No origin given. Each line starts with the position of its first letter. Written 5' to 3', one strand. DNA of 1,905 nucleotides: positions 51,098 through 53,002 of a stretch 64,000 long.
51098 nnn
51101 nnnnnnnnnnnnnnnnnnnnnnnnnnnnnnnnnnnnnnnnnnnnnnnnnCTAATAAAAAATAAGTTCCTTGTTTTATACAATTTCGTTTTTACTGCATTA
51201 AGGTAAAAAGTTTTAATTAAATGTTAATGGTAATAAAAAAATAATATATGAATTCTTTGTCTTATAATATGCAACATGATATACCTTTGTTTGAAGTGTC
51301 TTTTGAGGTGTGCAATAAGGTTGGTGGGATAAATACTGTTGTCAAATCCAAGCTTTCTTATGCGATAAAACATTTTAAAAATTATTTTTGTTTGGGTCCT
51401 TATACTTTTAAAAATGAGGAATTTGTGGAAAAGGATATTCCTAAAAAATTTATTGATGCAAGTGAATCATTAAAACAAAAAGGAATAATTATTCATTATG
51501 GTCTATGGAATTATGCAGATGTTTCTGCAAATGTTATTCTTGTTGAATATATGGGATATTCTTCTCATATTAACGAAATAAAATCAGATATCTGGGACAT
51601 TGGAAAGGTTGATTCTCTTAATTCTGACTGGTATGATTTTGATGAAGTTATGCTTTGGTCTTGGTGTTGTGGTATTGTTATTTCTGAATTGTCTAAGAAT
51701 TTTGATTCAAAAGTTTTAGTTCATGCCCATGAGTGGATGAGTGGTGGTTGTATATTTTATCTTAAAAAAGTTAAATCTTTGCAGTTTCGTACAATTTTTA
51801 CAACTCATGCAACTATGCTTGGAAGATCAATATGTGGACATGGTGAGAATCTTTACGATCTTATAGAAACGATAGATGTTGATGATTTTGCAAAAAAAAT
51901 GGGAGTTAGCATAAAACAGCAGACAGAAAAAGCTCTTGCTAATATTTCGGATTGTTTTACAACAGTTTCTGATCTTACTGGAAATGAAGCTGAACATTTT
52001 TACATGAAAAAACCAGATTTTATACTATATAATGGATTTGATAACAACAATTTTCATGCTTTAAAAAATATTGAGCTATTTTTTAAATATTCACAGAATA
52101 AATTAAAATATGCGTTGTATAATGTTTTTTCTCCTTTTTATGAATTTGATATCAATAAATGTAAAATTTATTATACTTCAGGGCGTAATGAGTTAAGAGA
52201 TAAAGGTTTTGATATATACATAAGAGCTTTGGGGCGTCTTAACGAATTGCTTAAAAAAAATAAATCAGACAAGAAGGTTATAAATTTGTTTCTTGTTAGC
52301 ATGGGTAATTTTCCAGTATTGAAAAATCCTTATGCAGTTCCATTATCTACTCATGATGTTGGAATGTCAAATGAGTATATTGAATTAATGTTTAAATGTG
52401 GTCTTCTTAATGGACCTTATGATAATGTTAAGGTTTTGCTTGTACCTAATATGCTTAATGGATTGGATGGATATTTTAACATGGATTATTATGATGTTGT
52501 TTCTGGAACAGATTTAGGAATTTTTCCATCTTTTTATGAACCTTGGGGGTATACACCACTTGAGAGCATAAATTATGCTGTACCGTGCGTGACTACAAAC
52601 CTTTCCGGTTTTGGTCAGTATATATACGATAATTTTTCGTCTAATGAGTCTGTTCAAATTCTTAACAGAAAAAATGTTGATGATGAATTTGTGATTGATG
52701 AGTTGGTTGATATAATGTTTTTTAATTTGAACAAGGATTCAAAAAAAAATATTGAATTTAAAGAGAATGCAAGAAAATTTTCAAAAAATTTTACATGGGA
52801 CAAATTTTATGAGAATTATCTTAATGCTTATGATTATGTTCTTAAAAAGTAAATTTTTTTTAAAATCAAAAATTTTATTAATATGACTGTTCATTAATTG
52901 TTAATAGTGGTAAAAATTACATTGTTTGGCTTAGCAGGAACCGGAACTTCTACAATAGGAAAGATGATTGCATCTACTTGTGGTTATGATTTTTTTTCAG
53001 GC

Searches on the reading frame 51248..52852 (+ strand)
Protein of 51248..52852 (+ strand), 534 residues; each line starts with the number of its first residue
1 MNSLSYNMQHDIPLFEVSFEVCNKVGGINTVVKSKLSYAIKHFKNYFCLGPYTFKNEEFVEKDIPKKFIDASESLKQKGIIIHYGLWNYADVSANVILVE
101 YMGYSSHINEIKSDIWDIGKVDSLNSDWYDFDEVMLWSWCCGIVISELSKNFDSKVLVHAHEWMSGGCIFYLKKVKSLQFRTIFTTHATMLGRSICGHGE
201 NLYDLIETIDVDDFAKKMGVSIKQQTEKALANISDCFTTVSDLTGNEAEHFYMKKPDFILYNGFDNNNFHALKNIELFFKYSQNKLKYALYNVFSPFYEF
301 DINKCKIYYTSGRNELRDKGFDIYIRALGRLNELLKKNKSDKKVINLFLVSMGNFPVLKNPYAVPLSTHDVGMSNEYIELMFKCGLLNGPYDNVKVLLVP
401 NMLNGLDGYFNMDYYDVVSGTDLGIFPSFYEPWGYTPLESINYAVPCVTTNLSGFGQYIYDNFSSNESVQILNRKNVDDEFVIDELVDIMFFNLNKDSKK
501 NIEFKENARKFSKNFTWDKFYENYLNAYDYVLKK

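Call 78: search_protein_families(library=pfam, proteins=[window:51248-52852:+], max_evalue=0.001)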
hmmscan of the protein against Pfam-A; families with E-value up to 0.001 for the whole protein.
window:51248-52852:+ (534 aa): 6 families
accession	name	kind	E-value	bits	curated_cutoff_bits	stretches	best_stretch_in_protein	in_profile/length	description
PF05693.19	Glycogen_syn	-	2e-95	321.1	27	2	16-350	1-338/639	Glycogen synthase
PF00534.26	Glycos_transf_1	-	1e-06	28.9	26.4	1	415-463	87-135/172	Glycosyl transferases group 1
PF20706.3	GT4-conflict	-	1.1e-06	28.4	26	1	420-519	281-380/385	Family 4 Glycosyltransferase in conflict systems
PF08323.17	Glyco_transf_5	-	6.7e-06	26.4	22.7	1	131-247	108-223/239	Starch synthase catalytic domain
PF13692.12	Glyco_trans_1_4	-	3.7e-05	24.5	27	1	413-462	69-118/142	Glycosyl transferases group 1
PF13439.12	Glyco_transf_4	-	0.00024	21.6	28.5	1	150-265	69-167/170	Glycosyltransferase Family 4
